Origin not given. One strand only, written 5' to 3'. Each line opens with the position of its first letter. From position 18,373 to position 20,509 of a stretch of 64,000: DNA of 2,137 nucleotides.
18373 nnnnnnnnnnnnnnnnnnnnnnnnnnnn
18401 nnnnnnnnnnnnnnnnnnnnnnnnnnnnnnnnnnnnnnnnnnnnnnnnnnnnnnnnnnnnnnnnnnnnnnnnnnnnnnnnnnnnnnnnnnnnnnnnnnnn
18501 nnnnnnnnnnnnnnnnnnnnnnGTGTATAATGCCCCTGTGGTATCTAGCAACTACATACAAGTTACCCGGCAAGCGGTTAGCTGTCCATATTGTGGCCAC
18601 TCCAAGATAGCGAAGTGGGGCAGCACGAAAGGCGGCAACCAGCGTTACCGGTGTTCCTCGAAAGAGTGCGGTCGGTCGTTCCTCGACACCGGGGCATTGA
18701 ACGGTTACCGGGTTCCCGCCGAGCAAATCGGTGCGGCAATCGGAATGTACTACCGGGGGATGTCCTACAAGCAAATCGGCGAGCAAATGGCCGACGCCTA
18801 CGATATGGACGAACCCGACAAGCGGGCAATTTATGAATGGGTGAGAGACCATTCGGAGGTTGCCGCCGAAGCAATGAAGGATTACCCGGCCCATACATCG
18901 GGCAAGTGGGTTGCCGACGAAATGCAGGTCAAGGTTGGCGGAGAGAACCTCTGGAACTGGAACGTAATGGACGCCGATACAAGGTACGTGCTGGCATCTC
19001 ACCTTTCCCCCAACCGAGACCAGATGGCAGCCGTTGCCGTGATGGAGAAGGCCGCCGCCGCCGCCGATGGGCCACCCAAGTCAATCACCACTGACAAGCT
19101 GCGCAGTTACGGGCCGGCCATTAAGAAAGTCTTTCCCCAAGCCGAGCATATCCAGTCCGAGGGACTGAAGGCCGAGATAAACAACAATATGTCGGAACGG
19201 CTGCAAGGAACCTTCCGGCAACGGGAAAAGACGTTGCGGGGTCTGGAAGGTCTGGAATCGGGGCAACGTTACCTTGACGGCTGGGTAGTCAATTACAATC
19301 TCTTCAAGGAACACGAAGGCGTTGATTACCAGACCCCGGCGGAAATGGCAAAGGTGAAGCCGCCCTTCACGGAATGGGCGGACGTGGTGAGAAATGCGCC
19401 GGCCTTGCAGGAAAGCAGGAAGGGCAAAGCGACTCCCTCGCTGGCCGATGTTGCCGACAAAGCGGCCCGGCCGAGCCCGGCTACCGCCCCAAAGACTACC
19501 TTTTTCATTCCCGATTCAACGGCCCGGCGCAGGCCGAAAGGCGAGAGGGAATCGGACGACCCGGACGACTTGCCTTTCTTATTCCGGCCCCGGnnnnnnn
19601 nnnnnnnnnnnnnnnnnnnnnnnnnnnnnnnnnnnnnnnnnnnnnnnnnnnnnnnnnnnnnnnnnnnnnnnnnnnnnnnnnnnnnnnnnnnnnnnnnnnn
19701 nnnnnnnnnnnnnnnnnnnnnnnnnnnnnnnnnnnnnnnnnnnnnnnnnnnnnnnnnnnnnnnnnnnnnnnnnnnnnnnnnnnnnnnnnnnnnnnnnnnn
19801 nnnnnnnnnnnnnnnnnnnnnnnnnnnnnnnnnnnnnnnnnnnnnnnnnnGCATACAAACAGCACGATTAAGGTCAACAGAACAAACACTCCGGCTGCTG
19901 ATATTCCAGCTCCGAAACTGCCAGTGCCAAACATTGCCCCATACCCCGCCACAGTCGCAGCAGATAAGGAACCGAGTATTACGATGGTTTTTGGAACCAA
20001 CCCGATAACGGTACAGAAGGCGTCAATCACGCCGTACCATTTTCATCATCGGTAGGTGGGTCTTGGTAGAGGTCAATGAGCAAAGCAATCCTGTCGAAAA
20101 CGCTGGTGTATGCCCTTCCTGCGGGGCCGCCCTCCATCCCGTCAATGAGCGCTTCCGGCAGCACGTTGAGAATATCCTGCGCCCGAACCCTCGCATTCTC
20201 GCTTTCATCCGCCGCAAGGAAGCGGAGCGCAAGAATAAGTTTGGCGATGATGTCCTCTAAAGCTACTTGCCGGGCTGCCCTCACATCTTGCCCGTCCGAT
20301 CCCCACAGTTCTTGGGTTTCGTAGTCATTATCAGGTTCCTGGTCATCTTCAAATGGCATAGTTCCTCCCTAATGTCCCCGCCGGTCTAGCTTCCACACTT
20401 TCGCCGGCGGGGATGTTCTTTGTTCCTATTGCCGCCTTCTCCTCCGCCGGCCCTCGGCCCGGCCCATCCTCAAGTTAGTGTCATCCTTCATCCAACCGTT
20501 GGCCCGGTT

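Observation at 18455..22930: IS6-like cargo transposon with exact IR/TSD boundaries, inserted in codon 15 of a restriction-endonuclease-like gene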

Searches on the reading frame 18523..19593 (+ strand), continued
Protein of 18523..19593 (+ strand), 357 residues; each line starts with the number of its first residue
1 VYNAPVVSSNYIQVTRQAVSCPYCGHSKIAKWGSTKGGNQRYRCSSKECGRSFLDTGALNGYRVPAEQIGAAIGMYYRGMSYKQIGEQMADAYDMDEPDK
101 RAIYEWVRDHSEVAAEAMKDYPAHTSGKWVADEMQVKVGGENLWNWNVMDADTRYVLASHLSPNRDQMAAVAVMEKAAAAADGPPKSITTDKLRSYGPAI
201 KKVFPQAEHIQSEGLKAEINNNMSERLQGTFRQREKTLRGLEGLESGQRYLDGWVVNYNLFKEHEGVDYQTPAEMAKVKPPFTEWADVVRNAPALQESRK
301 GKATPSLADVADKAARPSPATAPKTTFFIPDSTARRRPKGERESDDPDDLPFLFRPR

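Call 20: find_related_loci(query=A1, collection=genome_contigs, flank=10000)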
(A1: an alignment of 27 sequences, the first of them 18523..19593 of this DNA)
Query A1 (357 aa) in genome_contigs; peptide patterns used: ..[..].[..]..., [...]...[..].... (x = any residue, [..] = any of these).
225 stretches matched a pattern; 165 encode a relative of the query (tblastn E <= 1e-3); the best 80 are kept; 80 distinct loci.
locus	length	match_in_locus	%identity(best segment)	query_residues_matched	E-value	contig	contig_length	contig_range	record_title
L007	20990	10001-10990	80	20-352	0e+0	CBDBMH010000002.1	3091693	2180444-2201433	MAG: Dehalococcoidia bacterium isolate 54ca6173-90b9-4e1c-a49d-3e10b3dce350 genome assembly, contig: contig_2, whole gen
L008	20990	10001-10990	76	20-352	1e-170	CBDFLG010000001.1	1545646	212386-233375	MAG: Dehalococcoidia bacterium isolate efce6ea5-ba2a-426c-ac69-3e93deb07a8c genome assembly, contig: contig_1, whole gen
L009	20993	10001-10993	65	9-341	2e-147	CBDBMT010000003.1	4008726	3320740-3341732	MAG: Dehalococcoidia bacterium isolate 1551c8a5-dc05-4db4-a2c2-06e96cfb4e9a genome assembly, contig: contig_3, whole gen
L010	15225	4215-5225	64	9-349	5e-145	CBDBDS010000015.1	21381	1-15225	MAG: Dehalococcoidia bacterium isolate f8bda5a5-7022-4204-9cdc-196a94cbeb23 genome assembly, contig: contig_15, whole ge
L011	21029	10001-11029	62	2-349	3e-144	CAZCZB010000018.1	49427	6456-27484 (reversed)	MAG TPA_asm: uncultured Dehalococcoidia bacterium isolate SRP109090_co1_5 genome assembly, contig: NODE_848_length_49427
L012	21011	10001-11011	62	9-349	2e-143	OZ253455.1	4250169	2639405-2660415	MAG: Dehalococcoidia bacterium isolate 8f47c5d3-311d-4638-95b8-763d0010c228 genome assembly, chromosome: 1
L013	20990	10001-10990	63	7-340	1e-142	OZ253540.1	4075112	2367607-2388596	MAG: Dehalococcoidia bacterium isolate 12151d70-3c61-4942-ab7c-45b58ecc7731 genome assembly, chromosome: 1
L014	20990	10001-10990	63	7-340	2e-142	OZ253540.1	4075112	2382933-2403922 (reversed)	MAG: Dehalococcoidia bacterium isolate 12151d70-3c61-4942-ab7c-45b58ecc7731 genome assembly, chromosome: 1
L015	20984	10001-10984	63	9-340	2e-142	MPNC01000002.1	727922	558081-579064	MAG: SAR202 cluster bacterium bin87 NODE_4_length_727922_cov_19.2168_ID_7, whole genome shotgun sequence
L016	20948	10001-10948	65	20-340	6e-139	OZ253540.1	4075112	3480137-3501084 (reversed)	MAG: Dehalococcoidia bacterium isolate 12151d70-3c61-4942-ab7c-45b58ecc7731 genome assembly, chromosome: 1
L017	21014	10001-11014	59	9-351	2e-134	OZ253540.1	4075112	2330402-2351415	MAG: Dehalococcoidia bacterium isolate 12151d70-3c61-4942-ab7c-45b58ecc7731 genome assembly, chromosome: 1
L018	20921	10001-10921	64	9-314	1e-133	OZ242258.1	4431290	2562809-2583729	MAG: Dehalococcoidia bacterium isolate ebb30a51-fd80-4f91-a9df-d4bc6488b8f2 genome assembly, chromosome: 1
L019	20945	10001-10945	63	20-345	5e-133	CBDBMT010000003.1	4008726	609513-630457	MAG: Dehalococcoidia bacterium isolate 1551c8a5-dc05-4db4-a2c2-06e96cfb4e9a genome assembly, contig: contig_3, whole gen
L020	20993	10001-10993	57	3-338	5e-128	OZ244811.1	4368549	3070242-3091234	MAG: Dehalococcoidia bacterium isolate b7f49ae4-3fbc-41ae-8be2-2126f258b055 genome assembly, chromosome: 1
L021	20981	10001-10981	58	17-348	2e-127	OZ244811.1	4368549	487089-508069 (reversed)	MAG: Dehalococcoidia bacterium isolate b7f49ae4-3fbc-41ae-8be2-2126f258b055 genome assembly, chromosome: 1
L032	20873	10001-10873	59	9-300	2e-111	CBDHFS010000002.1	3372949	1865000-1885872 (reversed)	MAG: Dehalococcoidia bacterium isolate 864dd8cd-6738-42a7-b925-3e7f4ae660aa genome assembly, contig: contig_2, whole gen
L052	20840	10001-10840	56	19-300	1e-101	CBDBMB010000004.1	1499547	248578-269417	MAG: Dehalococcoidia bacterium isolate f924c066-0816-4e29-94a4-99ec22a44702 genome assembly, contig: contig_4, whole gen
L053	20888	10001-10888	54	7-305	1e-101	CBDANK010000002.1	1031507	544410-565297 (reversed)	MAG: Dehalococcoidia bacterium isolate a1dbf65f-fdea-4ccb-8455-25db03c06324 genome assembly, contig: contig_2, whole gen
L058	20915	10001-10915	52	2-309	5e-99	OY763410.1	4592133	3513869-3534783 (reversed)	MAG: Dehalococcoidia bacterium isolate 8eeee495-67cd-41f6-86a6-ff8f0dc0d692 genome assembly, chromosome: 1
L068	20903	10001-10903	50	9-312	5e-96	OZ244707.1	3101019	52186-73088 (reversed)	MAG: Dehalococcoidia bacterium isolate ff215481-6181-4eb5-bab1-de6adcd508a5 genome assembly, chromosome: 1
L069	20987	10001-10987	48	9-335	5e-96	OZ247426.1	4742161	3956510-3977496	MAG: Dehalococcoidia bacterium isolate a97bc163-3bbb-412f-9a64-4bc878210a30 genome assembly, chromosome: 1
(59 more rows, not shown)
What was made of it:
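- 80 genomic loci were returned, all from Dehalococcoidia or Chloroflexota (call 20).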

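Call 44: search_dna_similar(query=window:18523-19593:+, collection=plasmids, mode=protein, max_rows=12)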
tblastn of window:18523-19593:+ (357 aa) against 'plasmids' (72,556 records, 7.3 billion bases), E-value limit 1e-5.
Records with a match: 1090; places in all: 2976; records where one place covers at least 80% of the query: 4.
Best place of each record, by identity: <60% 1090.
By first word of the organism name: Lactococcus 286; Rhizobium 154; Enterococcus 101; Streptomyces 69; Agrobacterium 52; Bradyrhizobium 37; Pseudosulfitobacter 37; Roseomonas 26; Sulfitobacter 26; Sinorhizobium 22; and 83 more.
By predicted mobility (MOB-suite, as given by PLSDB): non-mobilizable 392; mobilizable 392; conjugative 306.
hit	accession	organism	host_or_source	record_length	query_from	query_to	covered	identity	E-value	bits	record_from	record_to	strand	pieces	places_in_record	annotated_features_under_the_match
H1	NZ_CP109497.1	Streptomyces sp. NBC_01431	-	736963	22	342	90%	27.5%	2e-17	91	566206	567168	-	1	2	IS6 family transposase | diguanylate cyclase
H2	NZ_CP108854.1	Streptomyces sp. NBC_00841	-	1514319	30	323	82%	26.5%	2e-16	88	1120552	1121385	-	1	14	record has no annotation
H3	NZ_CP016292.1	Rhizobium leguminosarum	Vavilovia formosa,cell culture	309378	37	319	79%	27.3%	1e-16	89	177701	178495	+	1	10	none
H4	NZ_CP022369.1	Azospirillum sp. TSH58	single cell,paddy soils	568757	61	317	72%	29.4%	6e-12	74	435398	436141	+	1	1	IS6 family transposase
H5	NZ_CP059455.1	Azospirillum brasilense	Prokaryotes,soil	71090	61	317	72%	29.4%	8e-10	68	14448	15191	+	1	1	IS6 family transposase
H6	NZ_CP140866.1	Rhizobium leguminosarum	Trifolium pratense,whole organism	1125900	59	336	78%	27.1%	2e-10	69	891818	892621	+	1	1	record has no annotation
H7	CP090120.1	Rhizobium leguminosarum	Trifolium ambiguum,Cell culture,Plant ...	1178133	59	336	78%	27.1%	2e-10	69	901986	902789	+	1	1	IS6 family transposase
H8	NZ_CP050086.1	Rhizobium leguminosarum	Trifolium pratense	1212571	59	336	78%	27.1%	2e-10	69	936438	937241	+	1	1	record has no annotation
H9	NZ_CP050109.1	Rhizobium leguminosarum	Trifolium repens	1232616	59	336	78%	27.1%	2e-10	69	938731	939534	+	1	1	record has no annotation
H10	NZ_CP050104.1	Rhizobium leguminosarum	Trifolium repens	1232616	59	336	78%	27.1%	2e-10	69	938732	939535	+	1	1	record has no annotation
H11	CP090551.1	Rhizobium leguminosarum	Trifolium pratense,Cell culture,Plant ...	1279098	59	336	78%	27.1%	2e-10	69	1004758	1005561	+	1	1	IS6 family transposase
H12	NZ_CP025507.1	Rhizobium leguminosarum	Pisum sativum,pea nodule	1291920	59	336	78%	27.1%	2e-10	69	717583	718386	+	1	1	record has no annotation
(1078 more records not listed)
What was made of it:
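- Closest known: IS26 / IS257. Different: Identity to annotated IS6 transposases is only 26-29% (call 44).
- It is 26-29% identical to annotated IS6 transposases on plasmids (call 44). All annotated plasmid hits are IS6 family (call 44).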

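Call 50: search_protein_families(library=pfam, alignment_id=A4, max_evalue=0.0001)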
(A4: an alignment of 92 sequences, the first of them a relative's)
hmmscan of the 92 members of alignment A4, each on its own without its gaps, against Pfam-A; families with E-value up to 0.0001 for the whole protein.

A. member 1, L009:11421-12050:+ (210 aa): 0 families

B. families by the number of members that match (of 92 scanned): 29 families (the first 25 are shown)
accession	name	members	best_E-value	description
PF01844.29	HNH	10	9.8e-15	HNH endonuclease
PF14279.12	HNH_5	10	4.2e-14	HNH endonuclease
PF01555.25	N6_N4_Mtase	8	1.4e-48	DNA methylase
PF13395.12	HNH_4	8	1.2e-06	HNH endonuclease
PF02384.22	N6_Mtase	5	1.4e-39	N-6 DNA Methylase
PF07669.17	Eco57I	4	4.5e-12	Eco57I restriction-modification methylase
PF01170.24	UPF0020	4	1.2e-09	RMKL-like, methyltransferase domain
PF20473.4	MmeI_Mtase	3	2.9e-07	MmeI, DNA-methyltransferase domain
PF13588.12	HSDR_N_2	2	7.5e-18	Type I restriction enzyme R protein N terminus (HSDR_N)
PF02945.21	Endonuclease_7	2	3.1e-15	Recombination endonuclease VII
PF00188.32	CAP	2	8e-10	Cysteine-rich secretory protein family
PF05942.16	PaREP1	2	1.3e-09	Archaeal PaREP1/PaREP8 family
PF02498.22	Bro-N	2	9.2e-08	BRO family, N-terminal domain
PF04471.18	Mrr_cat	2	4.8e-07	Restriction endonuclease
PF13847.12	Methyltransf_31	2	2.2e-05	Methyltransferase domain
PF13610.12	DDE_Tnp_IS240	1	3.3e-25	DDE domain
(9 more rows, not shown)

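Call 70: search_protein_families(library=pfam, proteins=[L001:3477-5057:-], max_evalue=0.001)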
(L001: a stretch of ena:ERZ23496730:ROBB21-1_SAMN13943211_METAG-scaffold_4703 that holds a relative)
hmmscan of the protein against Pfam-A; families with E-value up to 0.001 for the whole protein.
L001:3477-5057:- (527 aa): 2 families
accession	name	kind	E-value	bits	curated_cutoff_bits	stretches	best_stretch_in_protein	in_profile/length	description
PF01555.25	N6_N4_Mtase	-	1.5e-40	140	26.7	1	63-338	1-217/221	DNA methylase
PF04471.18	Mrr_cat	-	5.8e-05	23.6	21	1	400-483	25-105/115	Restriction endonuclease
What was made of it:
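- On Single-chain restriction-modification enzyme (type IIC-like): The sibling carries MTase + Mrr_cat (call 70).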

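Call 73: search_protein_families(library=pfam, proteins=[L011:7306-9789:-, L053:7426-9882:+, L069:7503-9983:+, L032:11536-13548:+, L012:11586-13004:-, L020:6751-8109:+, L020:8109-9527:+, L058:8030-9289:+, L052:8407-9516:+, L068:8379-9476:+], max_evalue=0.0001)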
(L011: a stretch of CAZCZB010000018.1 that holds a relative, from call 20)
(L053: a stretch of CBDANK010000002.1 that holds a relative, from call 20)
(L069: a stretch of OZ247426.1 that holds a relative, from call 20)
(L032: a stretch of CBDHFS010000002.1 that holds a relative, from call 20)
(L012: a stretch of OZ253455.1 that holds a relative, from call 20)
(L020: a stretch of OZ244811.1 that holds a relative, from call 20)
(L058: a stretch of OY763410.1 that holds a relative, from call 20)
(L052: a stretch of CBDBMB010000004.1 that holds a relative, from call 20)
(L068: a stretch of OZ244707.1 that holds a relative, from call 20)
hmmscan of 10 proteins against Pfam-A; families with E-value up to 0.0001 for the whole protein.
L011:7306-9789:- (827 aa): 4 families
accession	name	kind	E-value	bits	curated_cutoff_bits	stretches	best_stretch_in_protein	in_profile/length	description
PF02384.22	N6_Mtase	-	4.6e-37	128.4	20.4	1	270-607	2-293/311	N-6 DNA Methylase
PF13588.12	HSDR_N_2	-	1.1e-15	58.1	25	1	17-118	1-95/110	Type I restriction enzyme R protein N terminus (HSDR_N)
PF07669.17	Eco57I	-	4.5e-12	46.8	25.3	1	392-517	50-168/171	Eco57I restriction-modification methylase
PF01170.24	UPF0020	-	1.3e-06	28.7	22.3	1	304-428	21-133/197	RMKL-like, methyltransferase domain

L053:7426-9882:+ (819 aa): 5 families
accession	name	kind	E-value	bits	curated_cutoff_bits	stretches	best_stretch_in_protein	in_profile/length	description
PF02384.22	N6_Mtase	-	1.4e-39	136.8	20.4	1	303-602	5-282/311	N-6 DNA Methylase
PF13588.12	HSDR_N_2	-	7.5e-18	65.1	25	1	43-155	1-110/110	Type I restriction enzyme R protein N terminus (HSDR_N)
PF07669.17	Eco57I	-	2.6e-10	41.1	25.3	1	389-529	1-164/171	Eco57I restriction-modification methylase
PF01170.24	UPF0020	-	6.5e-08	32.9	22.3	1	332-466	19-148/197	RMKL-like, methyltransferase domain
PF20473.4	MmeI_Mtase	-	8.6e-06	25.5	27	0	343-410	21-84/259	MmeI, DNA-methyltransferase domain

L069:7503-9983:+ (827 aa): 4 families
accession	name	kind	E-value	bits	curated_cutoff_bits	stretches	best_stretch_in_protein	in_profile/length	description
PF02384.22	N6_Mtase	-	4.6e-32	112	20.4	1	294-549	4-250/311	N-6 DNA Methylase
PF07669.17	Eco57I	-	4.4e-10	40.4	25.3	1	424-507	64-165/171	Eco57I restriction-modification methylase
PF20473.4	MmeI_Mtase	-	2.9e-07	30.4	27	1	341-405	20-85/259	MmeI, DNA-methyltransferase domain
PF01170.24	UPF0020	-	3.7e-07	30.5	22.3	1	340-448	28-140/197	RMKL-like, methyltransferase domain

L032:11536-13548:+ (671 aa): 5 families
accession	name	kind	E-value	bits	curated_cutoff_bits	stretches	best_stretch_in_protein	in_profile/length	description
PF02384.22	N6_Mtase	-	6.9e-30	104.9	20.4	1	294-549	4-250/311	N-6 DNA Methylase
PF01170.24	UPF0020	-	1.2e-09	38.6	22.3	1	343-477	31-165/197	RMKL-like, methyltransferase domain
PF07669.17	Eco57I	-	1.9e-09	38.3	25.3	1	384-507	2-165/171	Eco57I restriction-modification methylase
PF20473.4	MmeI_Mtase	-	7.2e-06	25.8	27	1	341-406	20-86/259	MmeI, DNA-methyltransferase domain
PF13847.12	Methyltransf_31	-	2.2e-05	24.6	27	1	343-498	6-125/145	Methyltransferase domain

L012:11586-13004:- (472 aa): 2 families
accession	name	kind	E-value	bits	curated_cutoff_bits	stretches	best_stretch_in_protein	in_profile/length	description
PF03050.20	DDE_Tnp_IS66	-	1.8e-38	133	23.1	1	180-439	4-282/284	Transposase IS66 family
PF13005.12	zf-IS66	-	4.6e-06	27.4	27.3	1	118-160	3-45/46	zinc-finger binding domain of transposase IS66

L020:6751-8109:+ (453 aa): 1 family
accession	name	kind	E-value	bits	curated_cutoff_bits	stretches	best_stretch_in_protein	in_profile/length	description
PF13546.12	DDE_5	-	1.9e-33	116.6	27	1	15-280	2-270/272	DDE superfamily endonuclease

L020:8109-9527:+ (473 aa): 3 families
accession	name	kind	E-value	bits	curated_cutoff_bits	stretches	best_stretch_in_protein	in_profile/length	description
PF01555.25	N6_N4_Mtase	-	1.4e-48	166.2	26.7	1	16-285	1-217/221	DNA methylase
PF04471.18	Mrr_cat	-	7.2e-05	23.3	21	0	348-395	26-75/115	Restriction endonuclease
PF13847.12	Methyltransf_31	-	9.9e-05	22.5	27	0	249-297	3-54/145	Methyltransferase domain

L058:8030-9289:+ (420 aa): 0 families

L052:8407-9516:+ (370 aa): 1 family
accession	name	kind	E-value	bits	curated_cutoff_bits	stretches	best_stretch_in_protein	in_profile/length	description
PF00188.32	CAP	-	8e-10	40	21.1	1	58-184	1-117/117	Cysteine-rich secretory protein family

L068:8379-9476:+ (366 aa): 1 family
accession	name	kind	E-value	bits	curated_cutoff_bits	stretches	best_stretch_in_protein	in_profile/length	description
PF03235.19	GmrSD_N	-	1e-20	75.2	33.2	1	17-159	7-199/199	GmrSD restriction endonuclease, N-terminal domain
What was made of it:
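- Closest known: Single-polypeptide R-M enzymes. Same: Several family members carry bona fide Eco57I/MmeI-like type IIG genes, two of them with an N-terminal HsdR-N nuclease domain (call 73).
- Pfam census of 92 passenger ORFs: HNH 10, N6_N4_Mtase 8, N6_Mtase 5, of which four verified proteins are Eco57I/MmeI-like type IIG and two of those also carry an HSDR_N_2 nuclease domain, Mrr_cat 2, GmrSD 1 (calls 50, 73).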

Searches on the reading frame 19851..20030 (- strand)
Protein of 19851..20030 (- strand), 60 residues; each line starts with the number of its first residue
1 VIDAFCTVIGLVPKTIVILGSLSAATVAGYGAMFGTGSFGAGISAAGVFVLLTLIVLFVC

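Call 6: search_protein_families(library=pfam, proteins=[window:19851-20030:-], max_evalue=0.01)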
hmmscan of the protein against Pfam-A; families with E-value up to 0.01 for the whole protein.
window:19851-20030:- (60 aa): 0 families

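Call 7: search_protein_families(library=ncbifam, proteins=[window:19851-20030:-], max_evalue=0.01)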
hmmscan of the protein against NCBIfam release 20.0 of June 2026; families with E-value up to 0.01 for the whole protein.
window:19851-20030:- (60 aa): 0 families

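Call 56: search_protein_families(library=padloc, proteins=[window:19851-20030:-], max_evalue=0.01)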
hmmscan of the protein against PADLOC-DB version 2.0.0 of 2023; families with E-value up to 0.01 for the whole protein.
window:19851-20030:- (60 aa): 0 families
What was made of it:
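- Tried and rejected: There were no hits in Pfam, NCBIfam or PADLOC (calls 6, 7, 56).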

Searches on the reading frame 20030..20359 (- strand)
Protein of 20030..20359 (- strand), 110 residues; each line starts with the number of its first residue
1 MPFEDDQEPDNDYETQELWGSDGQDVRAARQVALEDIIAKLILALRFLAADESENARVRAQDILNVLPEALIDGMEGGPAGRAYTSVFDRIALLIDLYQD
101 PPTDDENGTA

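Call 6: search_protein_families(library=pfam, proteins=[window:20030-20359:-], max_evalue=0.01)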
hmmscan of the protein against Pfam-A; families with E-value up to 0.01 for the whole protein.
window:20030-20359:- (110 aa): 0 families

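Call 7: search_protein_families(library=ncbifam, proteins=[window:20030-20359:-], max_evalue=0.01)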
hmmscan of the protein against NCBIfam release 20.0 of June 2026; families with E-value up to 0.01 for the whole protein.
window:20030-20359:- (110 aa): 0 families

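Call 56: search_protein_families(library=padloc, proteins=[window:20030-20359:-], max_evalue=0.01)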
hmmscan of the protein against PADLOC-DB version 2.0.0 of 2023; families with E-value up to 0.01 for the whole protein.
window:20030-20359:- (110 aa): 0 families
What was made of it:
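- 20027..20359 (-): orf110, an acidic protein (pI 4.05) of unknown function, preceded by GGGAGG-N6-ATG. No Pfam, NCBIfam or PADLOC hit (calls 6, 7, 56).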

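Call 72: search_protein_representatives(protein=window:20030-20359:-)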
Query: 110 residues. Proteins with E-value up to 0.001 (for the whole library): 8; up to 1e-10: 4; up to 1e-30: 1. The best 8 are listed.
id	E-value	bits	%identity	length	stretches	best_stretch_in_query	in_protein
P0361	4.8e-64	229.7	99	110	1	1-110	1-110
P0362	4.8e-15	72.1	45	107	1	4-105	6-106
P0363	4.2e-12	62.6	38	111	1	2-106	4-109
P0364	9.5e-11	58.3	36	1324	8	63-91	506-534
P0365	6.6e-10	55.6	34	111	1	6-101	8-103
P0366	6.7e-06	42.7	35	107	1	16-103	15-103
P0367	2.9e-05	40.7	31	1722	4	62-93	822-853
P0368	7.9e-04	36.1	46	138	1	27-105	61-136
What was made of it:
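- Tried and rejected: An exhaustive HMMER scan of orf110 found only about 5 small relatives (call 72).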
